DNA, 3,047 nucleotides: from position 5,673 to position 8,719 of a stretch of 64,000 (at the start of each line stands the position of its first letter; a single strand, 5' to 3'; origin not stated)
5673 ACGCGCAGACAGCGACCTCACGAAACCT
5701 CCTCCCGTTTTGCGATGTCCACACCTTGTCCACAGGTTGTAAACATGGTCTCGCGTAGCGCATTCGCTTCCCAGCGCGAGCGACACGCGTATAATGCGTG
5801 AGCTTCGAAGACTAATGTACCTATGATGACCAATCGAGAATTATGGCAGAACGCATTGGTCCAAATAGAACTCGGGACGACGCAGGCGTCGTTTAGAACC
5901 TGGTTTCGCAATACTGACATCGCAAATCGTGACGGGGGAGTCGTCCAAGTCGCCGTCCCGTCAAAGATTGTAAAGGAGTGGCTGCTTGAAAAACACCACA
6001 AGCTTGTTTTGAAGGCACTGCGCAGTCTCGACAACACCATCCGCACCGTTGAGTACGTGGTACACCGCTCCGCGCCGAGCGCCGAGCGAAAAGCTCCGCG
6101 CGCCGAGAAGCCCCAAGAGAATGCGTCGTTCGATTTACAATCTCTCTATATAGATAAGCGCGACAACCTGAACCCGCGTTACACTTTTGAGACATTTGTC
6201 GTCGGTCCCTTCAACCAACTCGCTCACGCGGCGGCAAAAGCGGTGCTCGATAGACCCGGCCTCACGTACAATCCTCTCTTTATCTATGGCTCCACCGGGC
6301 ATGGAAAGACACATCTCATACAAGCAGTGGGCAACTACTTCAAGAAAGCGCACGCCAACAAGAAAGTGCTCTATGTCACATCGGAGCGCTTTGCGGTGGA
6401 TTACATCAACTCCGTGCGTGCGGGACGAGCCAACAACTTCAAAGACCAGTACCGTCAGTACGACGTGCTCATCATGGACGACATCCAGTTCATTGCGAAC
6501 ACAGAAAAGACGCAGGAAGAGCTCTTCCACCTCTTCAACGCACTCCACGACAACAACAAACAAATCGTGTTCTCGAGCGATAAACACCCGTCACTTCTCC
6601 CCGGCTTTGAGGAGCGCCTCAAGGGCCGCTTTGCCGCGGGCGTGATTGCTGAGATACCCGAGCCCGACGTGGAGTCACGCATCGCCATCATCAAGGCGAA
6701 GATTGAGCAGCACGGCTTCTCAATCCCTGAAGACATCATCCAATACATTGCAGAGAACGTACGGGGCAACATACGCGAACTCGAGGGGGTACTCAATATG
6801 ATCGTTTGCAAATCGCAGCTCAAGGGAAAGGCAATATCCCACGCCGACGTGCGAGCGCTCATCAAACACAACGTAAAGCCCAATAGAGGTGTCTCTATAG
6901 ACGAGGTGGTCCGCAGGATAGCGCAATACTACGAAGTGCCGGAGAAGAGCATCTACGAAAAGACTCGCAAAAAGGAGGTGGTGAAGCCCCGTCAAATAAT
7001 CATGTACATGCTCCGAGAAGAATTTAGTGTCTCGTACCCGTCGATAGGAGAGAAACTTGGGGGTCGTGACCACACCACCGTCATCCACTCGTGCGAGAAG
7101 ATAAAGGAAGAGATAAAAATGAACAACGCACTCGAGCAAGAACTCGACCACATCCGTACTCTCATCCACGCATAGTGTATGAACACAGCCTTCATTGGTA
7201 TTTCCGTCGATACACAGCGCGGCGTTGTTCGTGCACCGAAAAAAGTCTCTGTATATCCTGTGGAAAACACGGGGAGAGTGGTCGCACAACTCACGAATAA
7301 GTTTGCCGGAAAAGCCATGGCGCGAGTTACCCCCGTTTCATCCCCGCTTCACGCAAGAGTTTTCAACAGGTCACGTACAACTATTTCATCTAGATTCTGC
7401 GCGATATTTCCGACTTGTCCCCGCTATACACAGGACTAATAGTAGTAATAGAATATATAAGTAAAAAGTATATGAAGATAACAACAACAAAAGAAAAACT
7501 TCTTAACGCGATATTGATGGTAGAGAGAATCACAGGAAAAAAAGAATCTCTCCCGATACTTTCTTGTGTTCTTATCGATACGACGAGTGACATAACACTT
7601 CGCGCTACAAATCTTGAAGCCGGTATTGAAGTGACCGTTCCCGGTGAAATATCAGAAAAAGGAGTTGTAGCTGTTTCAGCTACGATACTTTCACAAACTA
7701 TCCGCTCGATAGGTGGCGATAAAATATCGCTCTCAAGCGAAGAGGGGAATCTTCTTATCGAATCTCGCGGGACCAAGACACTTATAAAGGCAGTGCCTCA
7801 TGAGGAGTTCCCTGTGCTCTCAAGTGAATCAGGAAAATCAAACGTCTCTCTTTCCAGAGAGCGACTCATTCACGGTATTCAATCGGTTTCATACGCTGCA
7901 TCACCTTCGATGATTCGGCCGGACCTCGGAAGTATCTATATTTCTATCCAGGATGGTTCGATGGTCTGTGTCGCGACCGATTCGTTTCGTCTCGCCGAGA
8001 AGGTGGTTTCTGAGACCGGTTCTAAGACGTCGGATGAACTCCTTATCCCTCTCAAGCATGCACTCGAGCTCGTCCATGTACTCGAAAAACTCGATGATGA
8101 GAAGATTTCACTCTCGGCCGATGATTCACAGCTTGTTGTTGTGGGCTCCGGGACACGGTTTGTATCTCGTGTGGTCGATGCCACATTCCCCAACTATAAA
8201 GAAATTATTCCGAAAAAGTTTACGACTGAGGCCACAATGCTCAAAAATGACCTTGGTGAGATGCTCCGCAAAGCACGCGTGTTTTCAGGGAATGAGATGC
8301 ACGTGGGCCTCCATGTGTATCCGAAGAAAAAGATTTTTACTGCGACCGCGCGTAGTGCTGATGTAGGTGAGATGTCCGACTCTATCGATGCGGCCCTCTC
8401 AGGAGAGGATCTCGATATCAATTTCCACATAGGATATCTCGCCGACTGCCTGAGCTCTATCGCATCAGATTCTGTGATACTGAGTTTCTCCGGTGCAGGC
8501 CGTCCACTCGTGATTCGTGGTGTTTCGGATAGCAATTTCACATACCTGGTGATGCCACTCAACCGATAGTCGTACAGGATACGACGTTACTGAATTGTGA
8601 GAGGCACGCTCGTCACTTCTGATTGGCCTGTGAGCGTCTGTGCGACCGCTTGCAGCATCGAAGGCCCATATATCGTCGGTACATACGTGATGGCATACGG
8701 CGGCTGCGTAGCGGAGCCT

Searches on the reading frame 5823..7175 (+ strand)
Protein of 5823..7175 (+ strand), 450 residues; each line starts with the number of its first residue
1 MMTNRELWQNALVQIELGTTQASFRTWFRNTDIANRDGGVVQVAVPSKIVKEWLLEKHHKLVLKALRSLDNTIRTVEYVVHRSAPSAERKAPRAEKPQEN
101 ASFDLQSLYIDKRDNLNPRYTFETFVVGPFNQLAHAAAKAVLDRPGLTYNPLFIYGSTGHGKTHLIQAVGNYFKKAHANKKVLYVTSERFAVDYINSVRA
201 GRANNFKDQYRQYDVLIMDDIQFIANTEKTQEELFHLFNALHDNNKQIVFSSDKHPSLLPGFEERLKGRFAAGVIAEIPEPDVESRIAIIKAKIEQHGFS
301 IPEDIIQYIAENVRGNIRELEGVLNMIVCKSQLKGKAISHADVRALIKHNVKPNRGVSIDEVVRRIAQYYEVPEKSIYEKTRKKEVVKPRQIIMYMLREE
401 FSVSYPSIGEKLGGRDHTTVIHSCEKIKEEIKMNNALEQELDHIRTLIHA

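Call 94: search_protein_families(library=pfam, proteins=[window:5823-7175:+], max_evalue=0.001)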
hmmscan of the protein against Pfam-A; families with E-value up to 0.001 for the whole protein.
window:5823-7175:+ (450 aa): 10 families
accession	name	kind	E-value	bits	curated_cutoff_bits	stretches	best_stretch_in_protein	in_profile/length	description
PF00308.24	Bac_DnaA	-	1.3e-65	220.9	23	1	116-276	1-161/162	Bacterial DnaA ATPAse domain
PF08299.17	Bac_DnaA_C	-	2e-25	89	31.5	1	359-427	1-69/69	Bacterial dnaA protein helix-turn-helix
PF11638.13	DnaA_N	-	1.4e-09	38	24.6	1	6-67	2-64/65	DnaA N-terminal domain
PF01695.23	IstB_IS21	-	8.1e-08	32.5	24.1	1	152-252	95-192/238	IstB-like ATP binding protein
PF13173.12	AAA_14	-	2.8e-06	27.8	27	1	150-271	3-116/129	AAA domain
PF00910.28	RNA_helicase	-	2.1e-05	25.4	21.5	1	153-246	2-79/105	RNA helicase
PF00004.35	AAA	-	5.8e-05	24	21.2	1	153-249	2-104/131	ATPase family associated with various cellular activities (AAA)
PF01637.24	ATPase_2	-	7.1e-05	23.2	33.2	1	148-253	19-117/225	ATPase domain predominantly from Archaea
PF13245.12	AAA_19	-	0.00035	21.2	25.1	0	148-204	10-66/134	AAA domain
PF13401.12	AAA_22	-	0.00047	20.9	27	0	152-240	8-110/130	AAA domain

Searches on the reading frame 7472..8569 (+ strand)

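Call 94: search_protein_families(library=pfam, proteins=[window:7472-8569:+], max_evalue=0.001)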
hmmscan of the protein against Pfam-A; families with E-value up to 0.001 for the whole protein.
window:7472-8569:+ (365 aa): 3 families
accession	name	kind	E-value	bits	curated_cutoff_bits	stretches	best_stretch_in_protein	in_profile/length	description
PF00712.24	DNA_pol3_beta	-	2.6e-23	82.9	24.4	2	1-116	1-119/120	DNA polymerase III beta subunit, N-terminal domain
PF02768.20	DNA_pol3_beta_3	-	2.1e-19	69.9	27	1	243-363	1-120/121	DNA polymerase III beta subunit, C-terminal domain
PF02767.21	DNA_pol3_beta_2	-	2.2e-18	67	27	1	127-241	2-116/116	DNA polymerase III beta subunit, central domain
